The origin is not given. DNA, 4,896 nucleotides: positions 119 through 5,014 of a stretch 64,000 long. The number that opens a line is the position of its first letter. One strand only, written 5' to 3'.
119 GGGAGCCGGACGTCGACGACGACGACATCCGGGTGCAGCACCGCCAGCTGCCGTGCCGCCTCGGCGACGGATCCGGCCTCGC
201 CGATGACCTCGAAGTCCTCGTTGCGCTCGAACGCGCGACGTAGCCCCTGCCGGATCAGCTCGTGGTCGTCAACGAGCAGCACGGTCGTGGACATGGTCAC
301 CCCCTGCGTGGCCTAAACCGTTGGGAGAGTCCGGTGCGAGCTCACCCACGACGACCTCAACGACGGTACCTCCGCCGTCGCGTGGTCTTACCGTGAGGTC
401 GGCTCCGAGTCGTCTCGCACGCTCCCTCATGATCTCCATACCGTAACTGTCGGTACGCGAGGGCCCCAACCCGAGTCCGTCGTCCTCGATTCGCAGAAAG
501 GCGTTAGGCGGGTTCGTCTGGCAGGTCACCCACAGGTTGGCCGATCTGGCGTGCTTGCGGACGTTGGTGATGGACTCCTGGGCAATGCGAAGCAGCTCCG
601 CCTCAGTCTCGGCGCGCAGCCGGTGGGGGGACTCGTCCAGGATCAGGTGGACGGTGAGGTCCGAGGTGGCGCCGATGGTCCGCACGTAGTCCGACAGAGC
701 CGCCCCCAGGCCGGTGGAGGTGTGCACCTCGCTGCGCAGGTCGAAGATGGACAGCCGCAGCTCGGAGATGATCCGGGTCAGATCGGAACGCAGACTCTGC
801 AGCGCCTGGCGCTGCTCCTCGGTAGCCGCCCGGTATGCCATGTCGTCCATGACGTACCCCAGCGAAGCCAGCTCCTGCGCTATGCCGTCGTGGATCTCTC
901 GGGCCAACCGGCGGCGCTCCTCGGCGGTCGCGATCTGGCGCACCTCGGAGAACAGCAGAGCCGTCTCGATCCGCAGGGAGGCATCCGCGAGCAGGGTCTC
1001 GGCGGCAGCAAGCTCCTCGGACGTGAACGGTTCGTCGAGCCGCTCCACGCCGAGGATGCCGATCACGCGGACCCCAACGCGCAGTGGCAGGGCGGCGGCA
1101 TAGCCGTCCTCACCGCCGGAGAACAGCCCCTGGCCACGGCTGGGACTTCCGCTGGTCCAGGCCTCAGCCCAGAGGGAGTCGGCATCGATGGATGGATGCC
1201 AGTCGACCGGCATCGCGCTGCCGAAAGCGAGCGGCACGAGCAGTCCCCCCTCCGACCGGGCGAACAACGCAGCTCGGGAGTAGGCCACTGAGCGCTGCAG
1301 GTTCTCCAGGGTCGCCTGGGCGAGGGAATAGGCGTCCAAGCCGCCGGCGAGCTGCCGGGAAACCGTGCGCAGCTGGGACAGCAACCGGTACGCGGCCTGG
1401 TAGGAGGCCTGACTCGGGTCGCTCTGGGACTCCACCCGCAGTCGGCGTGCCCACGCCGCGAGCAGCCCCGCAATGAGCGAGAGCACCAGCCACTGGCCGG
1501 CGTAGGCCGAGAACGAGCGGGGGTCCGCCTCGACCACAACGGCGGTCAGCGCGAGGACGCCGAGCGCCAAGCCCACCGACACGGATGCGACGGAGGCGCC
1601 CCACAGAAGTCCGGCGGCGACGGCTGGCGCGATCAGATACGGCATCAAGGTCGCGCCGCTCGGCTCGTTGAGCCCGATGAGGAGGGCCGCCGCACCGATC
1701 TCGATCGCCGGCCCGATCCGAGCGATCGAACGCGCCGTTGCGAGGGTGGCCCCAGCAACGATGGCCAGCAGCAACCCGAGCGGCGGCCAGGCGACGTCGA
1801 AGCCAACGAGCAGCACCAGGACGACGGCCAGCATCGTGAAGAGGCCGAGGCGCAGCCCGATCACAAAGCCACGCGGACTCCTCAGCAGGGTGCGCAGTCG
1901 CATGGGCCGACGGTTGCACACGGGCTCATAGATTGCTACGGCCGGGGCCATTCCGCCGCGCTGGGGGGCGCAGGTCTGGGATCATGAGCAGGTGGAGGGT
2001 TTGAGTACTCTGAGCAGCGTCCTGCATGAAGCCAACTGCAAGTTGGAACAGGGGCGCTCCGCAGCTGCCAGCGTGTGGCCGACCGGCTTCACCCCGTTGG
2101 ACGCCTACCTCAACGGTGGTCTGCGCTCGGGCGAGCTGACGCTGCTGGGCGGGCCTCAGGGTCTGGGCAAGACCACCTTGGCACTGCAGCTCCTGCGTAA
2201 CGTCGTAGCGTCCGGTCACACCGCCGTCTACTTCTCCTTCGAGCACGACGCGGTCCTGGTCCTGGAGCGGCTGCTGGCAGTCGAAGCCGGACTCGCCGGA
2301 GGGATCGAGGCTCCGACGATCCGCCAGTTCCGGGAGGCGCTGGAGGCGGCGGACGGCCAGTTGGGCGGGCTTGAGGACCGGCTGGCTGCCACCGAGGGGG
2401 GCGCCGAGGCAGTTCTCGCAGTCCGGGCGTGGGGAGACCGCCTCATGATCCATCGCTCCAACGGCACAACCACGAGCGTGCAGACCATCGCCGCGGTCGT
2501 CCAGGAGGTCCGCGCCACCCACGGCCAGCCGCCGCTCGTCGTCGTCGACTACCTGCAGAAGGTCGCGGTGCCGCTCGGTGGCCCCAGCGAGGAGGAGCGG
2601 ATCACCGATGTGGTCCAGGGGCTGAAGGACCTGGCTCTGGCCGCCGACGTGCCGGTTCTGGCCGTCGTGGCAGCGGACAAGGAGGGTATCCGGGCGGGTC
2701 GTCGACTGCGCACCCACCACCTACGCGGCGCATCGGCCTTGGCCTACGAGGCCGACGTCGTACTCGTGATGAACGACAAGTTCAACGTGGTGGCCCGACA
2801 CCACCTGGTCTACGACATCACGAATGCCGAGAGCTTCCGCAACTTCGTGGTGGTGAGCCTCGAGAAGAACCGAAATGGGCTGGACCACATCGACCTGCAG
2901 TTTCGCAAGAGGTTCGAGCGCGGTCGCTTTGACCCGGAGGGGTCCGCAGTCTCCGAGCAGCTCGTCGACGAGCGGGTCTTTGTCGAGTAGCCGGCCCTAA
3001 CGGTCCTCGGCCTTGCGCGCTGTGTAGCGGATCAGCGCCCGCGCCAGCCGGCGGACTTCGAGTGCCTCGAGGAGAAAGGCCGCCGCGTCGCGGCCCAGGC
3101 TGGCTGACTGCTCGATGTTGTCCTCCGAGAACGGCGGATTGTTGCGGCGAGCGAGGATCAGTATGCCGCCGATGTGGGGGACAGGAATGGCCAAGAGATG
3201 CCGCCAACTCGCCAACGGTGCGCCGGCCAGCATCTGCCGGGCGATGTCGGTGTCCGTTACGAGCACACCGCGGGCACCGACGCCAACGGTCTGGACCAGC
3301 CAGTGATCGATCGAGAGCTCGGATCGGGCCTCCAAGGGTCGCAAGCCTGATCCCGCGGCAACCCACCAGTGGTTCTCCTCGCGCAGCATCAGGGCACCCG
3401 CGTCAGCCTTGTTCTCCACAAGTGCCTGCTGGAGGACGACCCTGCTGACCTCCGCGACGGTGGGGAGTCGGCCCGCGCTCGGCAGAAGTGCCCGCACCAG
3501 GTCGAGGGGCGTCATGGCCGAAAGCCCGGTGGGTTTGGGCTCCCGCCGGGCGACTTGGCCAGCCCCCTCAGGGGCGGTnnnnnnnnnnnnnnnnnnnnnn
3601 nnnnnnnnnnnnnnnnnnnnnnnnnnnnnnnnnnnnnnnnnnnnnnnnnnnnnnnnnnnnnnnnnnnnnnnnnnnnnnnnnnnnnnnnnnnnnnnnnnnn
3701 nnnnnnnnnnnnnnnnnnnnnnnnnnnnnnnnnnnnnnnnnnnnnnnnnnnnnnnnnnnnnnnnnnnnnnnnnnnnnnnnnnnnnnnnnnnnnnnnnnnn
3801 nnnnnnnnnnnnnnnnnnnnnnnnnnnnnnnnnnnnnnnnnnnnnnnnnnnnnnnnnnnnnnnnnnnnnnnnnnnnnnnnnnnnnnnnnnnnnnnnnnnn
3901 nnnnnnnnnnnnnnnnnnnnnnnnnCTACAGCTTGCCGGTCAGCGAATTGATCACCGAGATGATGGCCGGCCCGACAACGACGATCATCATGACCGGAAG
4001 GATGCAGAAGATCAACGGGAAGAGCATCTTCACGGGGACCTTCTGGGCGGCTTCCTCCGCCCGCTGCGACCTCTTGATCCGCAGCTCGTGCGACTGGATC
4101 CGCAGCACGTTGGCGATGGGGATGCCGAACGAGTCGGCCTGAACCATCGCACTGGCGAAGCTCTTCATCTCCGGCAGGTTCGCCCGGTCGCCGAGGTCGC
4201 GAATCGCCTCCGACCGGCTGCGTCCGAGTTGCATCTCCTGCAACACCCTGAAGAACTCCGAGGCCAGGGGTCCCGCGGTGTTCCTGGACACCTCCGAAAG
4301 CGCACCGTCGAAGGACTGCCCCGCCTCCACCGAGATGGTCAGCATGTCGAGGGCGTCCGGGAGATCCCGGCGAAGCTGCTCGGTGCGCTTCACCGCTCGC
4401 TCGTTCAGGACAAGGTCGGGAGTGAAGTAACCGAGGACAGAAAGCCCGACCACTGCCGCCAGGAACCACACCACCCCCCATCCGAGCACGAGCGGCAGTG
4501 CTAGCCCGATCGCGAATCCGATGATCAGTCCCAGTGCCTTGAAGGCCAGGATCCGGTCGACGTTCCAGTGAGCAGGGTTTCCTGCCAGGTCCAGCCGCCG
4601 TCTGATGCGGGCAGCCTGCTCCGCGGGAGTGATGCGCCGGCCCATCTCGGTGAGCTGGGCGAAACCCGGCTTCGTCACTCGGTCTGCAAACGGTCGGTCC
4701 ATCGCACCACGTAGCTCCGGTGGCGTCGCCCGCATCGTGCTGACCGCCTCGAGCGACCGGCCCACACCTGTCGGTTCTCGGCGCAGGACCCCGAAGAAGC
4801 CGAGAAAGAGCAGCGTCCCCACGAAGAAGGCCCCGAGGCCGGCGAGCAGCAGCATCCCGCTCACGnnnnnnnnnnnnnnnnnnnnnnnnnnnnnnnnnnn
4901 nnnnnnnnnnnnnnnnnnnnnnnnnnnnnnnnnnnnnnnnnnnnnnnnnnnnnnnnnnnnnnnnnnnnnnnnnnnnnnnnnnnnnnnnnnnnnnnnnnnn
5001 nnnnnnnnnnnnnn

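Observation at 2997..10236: Tad (tight adherence) pilus operon with no detectable flp pilin gene and an extra receiver-GAF gene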

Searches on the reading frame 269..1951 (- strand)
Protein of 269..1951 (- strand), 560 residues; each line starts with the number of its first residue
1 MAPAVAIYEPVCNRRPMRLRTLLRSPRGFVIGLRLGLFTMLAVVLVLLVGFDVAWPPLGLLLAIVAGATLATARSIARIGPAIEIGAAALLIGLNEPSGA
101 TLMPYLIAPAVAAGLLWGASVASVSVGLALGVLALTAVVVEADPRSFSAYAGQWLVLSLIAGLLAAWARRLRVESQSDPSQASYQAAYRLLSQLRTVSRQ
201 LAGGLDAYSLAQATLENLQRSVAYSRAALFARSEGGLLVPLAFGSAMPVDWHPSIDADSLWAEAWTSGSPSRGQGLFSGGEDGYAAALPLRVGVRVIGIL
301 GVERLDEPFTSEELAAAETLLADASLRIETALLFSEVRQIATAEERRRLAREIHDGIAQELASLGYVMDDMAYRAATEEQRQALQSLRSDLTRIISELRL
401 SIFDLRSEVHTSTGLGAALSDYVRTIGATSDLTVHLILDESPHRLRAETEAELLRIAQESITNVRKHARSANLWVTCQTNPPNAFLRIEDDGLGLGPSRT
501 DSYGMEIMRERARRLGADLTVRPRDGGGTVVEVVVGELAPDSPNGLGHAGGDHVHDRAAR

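Call 3: search_protein_families(library=pfam, proteins=[window:269-1951:-], max_evalue=0.01)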
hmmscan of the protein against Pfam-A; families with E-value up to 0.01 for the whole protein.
window:269-1951:- (560 aa): 5 families
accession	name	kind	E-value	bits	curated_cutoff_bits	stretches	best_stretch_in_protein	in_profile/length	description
PF07730.19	HisKA_3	-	7.3e-10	39.7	24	1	345-408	1-66/68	Histidine kinase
PF13492.12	GAF_3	-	8.2e-09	36.4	27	1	210-329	5-128/129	GAF domain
PF02518.31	HATPase_c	-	1.4e-07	32.4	26.4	1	450-534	3-106/111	Histidine kinase-, DNA gyrase B-, and HSP90-like ATPase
PF01590.32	GAF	-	5.3e-05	24.2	22.4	1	210-327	5-132/133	GAF domain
PF13185.12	GAF_2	-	0.00013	22.7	28.6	1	209-328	6-135/136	GAF domain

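Call 12: search_protein_families(library=ncbifam, proteins=[window:269-1951:-], max_evalue=0.01)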
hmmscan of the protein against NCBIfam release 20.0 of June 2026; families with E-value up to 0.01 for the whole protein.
window:269-1951:- (560 aa): 7 families
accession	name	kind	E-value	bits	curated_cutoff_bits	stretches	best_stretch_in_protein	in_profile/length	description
NF052443.1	SensHisKinMctS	equivalog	5.1e-29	100.9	700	1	338-534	242-445/457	two-component system sensor histidine kinase MctS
NF007896.0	PRK10600.1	equivalog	9e-29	100.6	578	1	337-534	382-582/598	nitrate/nitrite two-component system sensor histidine kinase NarX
NF008184.0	PRK10935.1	equivalog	3e-28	98.8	553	1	314-534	335-556/565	nitrate/nitrite two-component system sensor histidine kinase NarQ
NF052531.1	Strep_LiaS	equivalog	1.1e-19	71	450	1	342-535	129-325/328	envelope stress sensor histidine kinase LiaS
NF008649.0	PRK11644.1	equivalog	6.9e-17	61.4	408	1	339-534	295-493/499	signal transduction histidine-protein kinase/phosphatase UhpB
NF047786.1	his_kin_MadS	equivalog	1.3e-16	60.8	500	1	329-531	214-429/434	MadS family sensor histidine kinase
NF047322.1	HK_morpho_MacS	equivalog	1e-14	54.6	300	1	330-535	167-366/367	MacS family sensor histidine kinase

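Call 13: find_encoding_contigs(protein=window:269-1951:-, flank=10000, max_places=4)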
Protein window:269-1951:- (560 aa): 7 contigs read that carry it; 4 places shown.
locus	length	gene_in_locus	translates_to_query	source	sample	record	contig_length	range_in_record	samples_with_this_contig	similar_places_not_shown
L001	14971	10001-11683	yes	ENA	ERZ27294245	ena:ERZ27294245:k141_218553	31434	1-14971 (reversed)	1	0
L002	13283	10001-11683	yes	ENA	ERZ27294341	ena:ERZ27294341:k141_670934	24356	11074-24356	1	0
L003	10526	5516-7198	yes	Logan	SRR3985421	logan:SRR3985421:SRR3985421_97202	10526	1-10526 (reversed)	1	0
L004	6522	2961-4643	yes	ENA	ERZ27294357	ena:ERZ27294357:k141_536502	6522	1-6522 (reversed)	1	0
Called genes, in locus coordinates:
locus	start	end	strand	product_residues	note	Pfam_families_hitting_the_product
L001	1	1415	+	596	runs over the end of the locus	PF00501:AMP-binding, PF23562:AMP-binding_C_3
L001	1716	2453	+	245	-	PF16976:RcpC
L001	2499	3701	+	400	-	PF01656:CbiA, PF10609:ParA, PF13614:AAA_31 (weak)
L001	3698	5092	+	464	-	PF00437:T2SSE, PF27713:UCP018868 (weak)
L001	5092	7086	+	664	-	PF00092:VWA, PF13519:VWA_2, PF00482:T2SSF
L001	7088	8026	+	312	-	PF00482:T2SSF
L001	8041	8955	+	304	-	-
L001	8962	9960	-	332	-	PF13481:AAA_25, PF03796:DnaB_C, PF06745:ATPase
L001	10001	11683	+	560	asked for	PF13492:GAF_3 (weak), PF07730:HisKA_3, PF02518:HATPase_c (weak)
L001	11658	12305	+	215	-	PF00072:Response_reg, PF00196:GerE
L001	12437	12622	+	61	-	PF04964:Flp_Fap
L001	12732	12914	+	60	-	PF04964:Flp_Fap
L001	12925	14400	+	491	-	-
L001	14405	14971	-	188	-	?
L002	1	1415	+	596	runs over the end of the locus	PF00501:AMP-binding, PF23562:AMP-binding_C_3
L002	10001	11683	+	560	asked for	PF13492:GAF_3 (weak), PF07730:HisKA_3, PF02518:HATPase_c (weak)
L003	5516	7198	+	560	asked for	PF13492:GAF_3 (weak), PF07730:HisKA_3, PF02518:HATPase_c (weak)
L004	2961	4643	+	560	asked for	PF13492:GAF_3 (weak), PF07730:HisKA_3, PF02518:HATPase_c (weak)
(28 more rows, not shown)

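Call 19: search_protein_families(library=pfam, proteins=[L001:12437-12622:+, L001:12732-12914:+, L001:12925-14400:+, L001:11658-12305:+, L001:14405-14971:-, L001:8041-8955:+], max_evalue=0.1)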
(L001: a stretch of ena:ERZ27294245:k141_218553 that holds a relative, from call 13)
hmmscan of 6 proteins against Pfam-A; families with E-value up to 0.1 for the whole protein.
L001:12437-12622:+ (61 aa): 2 families
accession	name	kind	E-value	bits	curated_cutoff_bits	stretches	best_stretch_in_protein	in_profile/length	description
PF04964.19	Flp_Fap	-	1.7e-08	34.6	32.2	1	17-56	6-45/46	Flp/Fap pilin component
PF11297.13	DUF3098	-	0.014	15.3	25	1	22-47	5-30/67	Protein of unknown function (DUF3098)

L001:12732-12914:+ (60 aa): 2 families
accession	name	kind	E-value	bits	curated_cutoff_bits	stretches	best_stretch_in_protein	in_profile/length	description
PF04964.19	Flp_Fap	-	1.4e-08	34.9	32.2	1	7-45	4-42/46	Flp/Fap pilin component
PF14029.11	DUF4244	-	0.002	18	27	1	2-32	4-35/54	Protein of unknown function (DUF4244)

L001:12925-14400:+ (491 aa): 0 families

L001:11658-12305:+ (215 aa): 9 families
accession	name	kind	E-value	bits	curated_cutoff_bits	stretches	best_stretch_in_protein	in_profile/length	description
PF00072.30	Response_reg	-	6.3e-23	81.5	30.2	1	5-116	1-110/111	Response regulator receiver domain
PF00196.25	GerE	-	1e-17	63.9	23.5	1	145-200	2-57/57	Bacterial regulatory proteins, luxR family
PF08281.18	Sigma70_r4_2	-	6.9e-05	22.9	25.7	1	145-188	10-54/54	Sigma-70, region 4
PF00126.33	HTH_1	-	0.0057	17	26.6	0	27-50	6-29/60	Bacterial regulatory helix-turn-helix protein, lysR family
PF13384.12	HTH_23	-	0.019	15.2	24.6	0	152-187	9-43/50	Homeodomain-like domain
PF13556.12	HTH_30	-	0.03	14.5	27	0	157-205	9-57/59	PucR C-terminal helix-turn-helix domain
PF04545.22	Sigma70_r4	-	0.038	13.9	24.1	0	145-187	4-47/50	Sigma-70, region 4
PF13412.12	HTH_24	-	0.057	13.4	21.9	0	160-186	17-43/48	Winged helix-turn-helix DNA-binding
PF13518.12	HTH_28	-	0.075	13.6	25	0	152-183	4-35/52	Helix-turn-helix domain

L001:14405-14971:- (188 aa): 4 families
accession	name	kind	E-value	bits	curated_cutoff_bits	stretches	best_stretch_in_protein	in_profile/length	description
PF00534.26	Glycos_transf_1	-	4.8e-39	134.1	26.4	1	5-169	14-172/172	Glycosyl transferases group 1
PF13692.12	Glyco_trans_1_4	-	2.1e-35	122.5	27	1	6-154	1-141/142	Glycosyl transferases group 1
PF20706.3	GT4-conflict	-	1.3e-07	31.4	26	1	7-183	198-385/385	Family 4 Glycosyltransferase in conflict systems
PF13524.12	Glyco_trans_1_2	-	8.7e-07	29.4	25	1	28-183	6-142/144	Glycosyl transferase-like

L001:8041-8955:+ (304 aa): 1 family
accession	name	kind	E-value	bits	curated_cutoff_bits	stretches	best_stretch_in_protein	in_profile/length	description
PF13185.12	GAF_2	-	4.9e-05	24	28.6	1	151-279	3-134/136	GAF domain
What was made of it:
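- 1..294 (-): First 98 codons of a NarL/LuxR-type response regulator, cut by the window edge. The two flp genes follow 131 nt after its stop, outside the window. The full gene on L001 is 11658-12305, with Response_reg E 6e-23 and GerE E 1e-17 (call 19).
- On GAF domain, C-terminal part of the 304-aa protein: The sequence match alone is below the cutoff (GAF_2 24.0 against 28.6 bits, call 19).
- Both exceed Pfam's Flp_Fap gathering score (34.6 and 34.9 against 32.2, call 19).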

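Call 44: search_protein_families(library=ncbifam, proteins=[L001:12925-14400:+, L001:12437-12622:+, L001:12732-12914:+, L001:11658-12305:+], max_evalue=0.1)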
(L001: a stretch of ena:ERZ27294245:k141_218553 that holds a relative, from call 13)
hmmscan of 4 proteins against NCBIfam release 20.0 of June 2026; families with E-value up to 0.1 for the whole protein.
L001:12925-14400:+ (491 aa): 0 families

L001:12437-12622:+ (61 aa): 1 family
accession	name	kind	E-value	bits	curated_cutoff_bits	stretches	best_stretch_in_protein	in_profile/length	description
TIGR01583.1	formate-DH-gamm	equivalog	0.081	12.9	115.85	1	2-51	91-140/204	formate dehydrogenase subunit gamma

L001:12732-12914:+ (60 aa): 0 families

L001:11658-12305:+ (215 aa): 112 families (the best 25 are shown)
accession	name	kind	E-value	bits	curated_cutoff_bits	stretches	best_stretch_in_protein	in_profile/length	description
NF047785.1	respo_reg_MadR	equivalog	1.7e-48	164.8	300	1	5-206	3-209/209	MadR family response regulator transcription factor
NF052445.1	RespRegMctR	equivalog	3.4e-35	121.3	300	1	4-204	3-203/205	two-component system response regulator MctR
NF007935.0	PRK10651.1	equivalog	1.2e-33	116.2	250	1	3-197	7-207/216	two-component system response regulator NarL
NF011896.0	PRK15369.1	equivalog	2.9e-33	115.2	242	1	2-206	3-210/211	two component system response regulator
NF007708.0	PRK10403.1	equivalog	4.3e-31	108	343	1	3-198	7-206/215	nitrate/nitrite response regulator protein NarP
NF007018.1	PRK09483.1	equivalog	6.1e-27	94.7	280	1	4-207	3-210/217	UvrY/SirA/GacA family response regulator transcription factor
NF007685.0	PRK10360.1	equivalog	4.5e-22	78.8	258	1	3-194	2-186/196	response regulator transcription factor UhpA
NF007419.0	PRK09958.1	equivalog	6.8e-21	74.8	251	1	5-190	3-188/204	acid-sensing system DNA-binding response regulator EvgA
NF006900.1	PRK09390.1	equivalog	6.8e-20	71.5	255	1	3-202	5-199/203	response regulator FixJ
NF008098.0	PRK10840.1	equivalog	3e-19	69.3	235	1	4-192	5-197/216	response regulator transcription factor RcsB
NF033791.1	ActR_PrrA_rreg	equivalog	3.3e-19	69.5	250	1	3-119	2-116/173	ActR/PrrA/RegA family redox response regulator transcription factor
NF001965.0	PRK00742.1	subfamily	7.5e-18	64.9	293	1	3-107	4-109/357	chemotaxis-specific protein-glutamate methyltransferase CheB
NF041830.1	RR_TF_ErdR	exception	1.2e-17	64.3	390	1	4-199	3-204/213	response regulator transcription factor ErdR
TIGR01818.1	ntrC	equivalog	9.2e-16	57.7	558.6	1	5-136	1-130/463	nitrogen regulation protein NR(I)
NF009206.0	PRK12555.1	subfamily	1.1e-14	54.2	342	1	4-117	2-114/340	chemotaxis-specific protein-glutamate methyltransferase CheB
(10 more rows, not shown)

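Call 61: find_homologous_proteins(query=L001:12925-14400:+, max_evalue=0.001)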
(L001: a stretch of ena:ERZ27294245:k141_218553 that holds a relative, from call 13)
Query L001:12925-14400:+ (491 aa): 14 proteins with E <= 0.001 among 8000 candidates.
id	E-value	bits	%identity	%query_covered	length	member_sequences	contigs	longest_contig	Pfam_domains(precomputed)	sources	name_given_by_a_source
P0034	0.0e+0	1071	100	100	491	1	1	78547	-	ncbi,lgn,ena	ncbi:MAG TPA: hypothetical protein VIM19_00280 [Actinomycetes bacterium]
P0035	2.9e-283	958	89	100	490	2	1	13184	-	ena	-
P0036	1.2e-222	758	72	99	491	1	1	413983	-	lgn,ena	-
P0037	2.0e-192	659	65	96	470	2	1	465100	-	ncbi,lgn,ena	-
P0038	4.2e-184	631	63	92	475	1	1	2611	-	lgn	-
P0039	6.9e-178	611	62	92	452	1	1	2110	-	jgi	jgi:hypothetical protein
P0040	1.0e-176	607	61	97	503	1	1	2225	-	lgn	-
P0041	2.3e-153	530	71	68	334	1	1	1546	-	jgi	jgi:hypothetical protein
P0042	5.3e-80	288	40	91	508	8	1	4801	-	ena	-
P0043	1.6e-76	276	39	96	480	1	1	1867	-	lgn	-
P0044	8.3e-76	274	40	92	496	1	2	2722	-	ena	-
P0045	4.3e-63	232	38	96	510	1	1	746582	-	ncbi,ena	-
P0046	3.0e-53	200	33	98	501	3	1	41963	-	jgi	jgi:hypothetical protein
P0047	4.6e-4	37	28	18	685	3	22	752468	PF14559.13,PF13428.13,PF07719.24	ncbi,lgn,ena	-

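Call 62: find_encoding_contigs(protein=P0034, flank=10000, max_places=3)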
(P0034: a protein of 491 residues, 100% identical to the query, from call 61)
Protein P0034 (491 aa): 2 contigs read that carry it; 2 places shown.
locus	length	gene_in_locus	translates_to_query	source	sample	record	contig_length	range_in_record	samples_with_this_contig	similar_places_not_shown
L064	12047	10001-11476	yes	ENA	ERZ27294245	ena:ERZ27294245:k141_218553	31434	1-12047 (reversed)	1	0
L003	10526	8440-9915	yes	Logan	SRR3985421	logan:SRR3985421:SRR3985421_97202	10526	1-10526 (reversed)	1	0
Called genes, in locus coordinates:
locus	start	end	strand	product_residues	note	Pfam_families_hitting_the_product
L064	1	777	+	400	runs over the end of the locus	PF01656:CbiA, PF10609:ParA, PF13614:AAA_31 (weak)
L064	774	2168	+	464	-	PF00437:T2SSE, PF27713:UCP018868 (weak)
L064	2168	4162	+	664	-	PF00092:VWA, PF13519:VWA_2, PF00482:T2SSF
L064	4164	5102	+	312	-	PF00482:T2SSF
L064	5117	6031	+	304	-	-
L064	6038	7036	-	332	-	PF13481:AAA_25, PF03796:DnaB_C, PF06745:ATPase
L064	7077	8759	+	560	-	PF13492:GAF_3 (weak), PF07730:HisKA_3, PF02518:HATPase_c (weak)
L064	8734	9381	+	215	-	PF00072:Response_reg, PF00196:GerE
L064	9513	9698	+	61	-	PF04964:Flp_Fap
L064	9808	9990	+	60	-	PF04964:Flp_Fap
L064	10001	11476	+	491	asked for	-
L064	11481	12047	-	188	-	?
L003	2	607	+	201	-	?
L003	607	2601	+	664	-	PF00092:VWA, PF13519:VWA_2, PF00482:T2SSF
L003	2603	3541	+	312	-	PF00482:T2SSF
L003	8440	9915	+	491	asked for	-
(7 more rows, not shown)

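Call 72: predict_structure(alignment_id=A3)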
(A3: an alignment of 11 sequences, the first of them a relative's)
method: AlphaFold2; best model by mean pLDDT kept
length: 491 residues; sequences in the alignment: 11
mean_pLDDT: 87.0   pTM: 0.85
mean pLDDT of the five models: 87.0, 84.3, 84.2, 78.1, 76.7
residues with pLDDT >= 90: 270; 70-90: 189; 50-70: 18; < 50: 14
segments of 3 or more residues with pLDDT < 50: 1-13
pLDDT, mean of each block of 10 residues (from residue 1): 35 70 94 87 86 92 87 79 91 92 91 93 91 90 68 91 94 94 89 94 96 93 95 84 78 74 86 92 83 96 91 94 90 83 90 91 89 90 92 89 90 75 82 88 92 94 93 96 74 35
secondary structure, 60 per line:
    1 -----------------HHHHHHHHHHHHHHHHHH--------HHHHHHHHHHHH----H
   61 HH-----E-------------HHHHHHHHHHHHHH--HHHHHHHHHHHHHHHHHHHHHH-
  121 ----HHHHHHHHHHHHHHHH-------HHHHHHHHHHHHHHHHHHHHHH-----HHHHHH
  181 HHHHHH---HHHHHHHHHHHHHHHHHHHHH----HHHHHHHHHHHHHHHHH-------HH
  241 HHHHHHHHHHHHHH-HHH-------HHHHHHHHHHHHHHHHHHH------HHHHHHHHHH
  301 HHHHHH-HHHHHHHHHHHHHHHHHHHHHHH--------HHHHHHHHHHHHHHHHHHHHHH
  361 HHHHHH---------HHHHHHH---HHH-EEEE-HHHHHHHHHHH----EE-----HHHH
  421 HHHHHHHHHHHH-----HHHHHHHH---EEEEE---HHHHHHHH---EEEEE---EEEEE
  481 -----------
elements in order: H18-35 H44-55 H82-95 H98-119 H125-140 H148-169 H175-186 H190-210 H215-231 H239-254 H266-284 H291-306 H308-330 H339-366 H376-382 E390-393 H395-405 H417-432 H438-445 E449-453 H457-464 E468-472 E476-480
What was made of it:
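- On GT-C glycosyltransferases, the 491-aa protein after flp2 (outside the window): AF2 pLDDT 87 (call 72).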

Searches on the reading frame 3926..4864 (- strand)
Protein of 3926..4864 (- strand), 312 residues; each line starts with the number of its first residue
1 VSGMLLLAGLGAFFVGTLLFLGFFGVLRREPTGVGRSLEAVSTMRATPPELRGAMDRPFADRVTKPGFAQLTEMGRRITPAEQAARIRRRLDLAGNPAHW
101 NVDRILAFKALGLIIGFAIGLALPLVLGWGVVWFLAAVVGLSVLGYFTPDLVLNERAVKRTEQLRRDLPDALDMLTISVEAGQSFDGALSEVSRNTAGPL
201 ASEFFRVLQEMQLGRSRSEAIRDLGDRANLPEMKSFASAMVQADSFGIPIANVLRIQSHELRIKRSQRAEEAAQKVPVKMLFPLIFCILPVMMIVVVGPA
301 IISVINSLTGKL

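Call 3: search_protein_families(library=pfam, proteins=[window:3926-4864:-], max_evalue=0.01)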
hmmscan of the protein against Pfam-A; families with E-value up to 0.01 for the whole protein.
window:3926-4864:- (312 aa): 2 families
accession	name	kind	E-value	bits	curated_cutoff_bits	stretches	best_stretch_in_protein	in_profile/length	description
PF00482.28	T2SSF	-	3.3e-20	72.7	25.2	1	172-297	2-124/125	Type II secretion system (T2SS), protein F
PF19359.4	DUF5936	-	3.7e-05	24.1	27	1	80-154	67-135/141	Family of unknown function (DUF5936)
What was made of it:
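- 3926..4864 (-): tadC, the second platform paralogue. Pfam T2SSF E 3.3e-20 (call 3).
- On Tad / Flp (type IVc) pilus system: Two adjacent genes with a T2SSF domain, at 4866-6860 and 3926-4864 (call 3).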

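Call 12: search_protein_families(library=ncbifam, proteins=[window:3926-4864:-], max_evalue=0.01)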
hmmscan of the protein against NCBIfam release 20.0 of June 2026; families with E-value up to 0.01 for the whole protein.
window:3926-4864:- (312 aa): 1 family
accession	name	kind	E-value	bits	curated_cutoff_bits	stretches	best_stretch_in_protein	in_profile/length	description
NF046075.1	UpsF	equivalog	0.0034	16.2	400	0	277-301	229-253/484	membrane pilin protein UpsF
